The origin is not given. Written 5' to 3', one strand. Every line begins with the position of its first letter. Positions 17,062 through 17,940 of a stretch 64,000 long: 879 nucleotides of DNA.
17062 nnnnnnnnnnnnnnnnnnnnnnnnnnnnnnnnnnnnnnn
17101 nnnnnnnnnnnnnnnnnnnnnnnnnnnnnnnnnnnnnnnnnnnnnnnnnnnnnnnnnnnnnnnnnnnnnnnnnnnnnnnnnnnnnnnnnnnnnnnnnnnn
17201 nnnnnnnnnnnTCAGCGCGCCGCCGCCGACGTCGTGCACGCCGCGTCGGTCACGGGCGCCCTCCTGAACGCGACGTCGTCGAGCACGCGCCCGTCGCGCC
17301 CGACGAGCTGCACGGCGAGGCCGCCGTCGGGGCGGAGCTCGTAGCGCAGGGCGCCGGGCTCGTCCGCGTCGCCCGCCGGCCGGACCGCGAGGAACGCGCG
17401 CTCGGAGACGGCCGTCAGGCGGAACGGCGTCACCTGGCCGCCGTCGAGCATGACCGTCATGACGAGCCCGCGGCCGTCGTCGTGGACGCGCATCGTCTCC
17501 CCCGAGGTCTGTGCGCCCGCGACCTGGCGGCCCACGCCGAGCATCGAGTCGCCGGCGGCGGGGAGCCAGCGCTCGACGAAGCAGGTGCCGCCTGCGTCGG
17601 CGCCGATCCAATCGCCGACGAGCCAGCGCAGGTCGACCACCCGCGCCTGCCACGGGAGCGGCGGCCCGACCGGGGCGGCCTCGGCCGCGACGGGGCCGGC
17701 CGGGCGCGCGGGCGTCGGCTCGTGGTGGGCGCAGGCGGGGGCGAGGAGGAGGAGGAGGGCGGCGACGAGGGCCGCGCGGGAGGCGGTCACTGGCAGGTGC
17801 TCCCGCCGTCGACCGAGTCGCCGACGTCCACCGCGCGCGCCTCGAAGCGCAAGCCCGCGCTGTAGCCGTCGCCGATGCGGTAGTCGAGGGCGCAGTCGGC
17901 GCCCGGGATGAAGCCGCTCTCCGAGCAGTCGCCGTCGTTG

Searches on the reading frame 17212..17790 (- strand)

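Call 77: search_protein_families(library=pfam, proteins=[window:17212-17790:-], max_evalue=0.001)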
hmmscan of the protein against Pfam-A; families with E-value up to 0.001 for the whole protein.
window:17212-17790:- (192 aa): 1 family
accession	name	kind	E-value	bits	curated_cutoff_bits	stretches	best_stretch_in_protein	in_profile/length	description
PF19780.4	DUF6265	-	3.2e-09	37.6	23.8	1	56-160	2-112/116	Domain of unknown function (DUF6265)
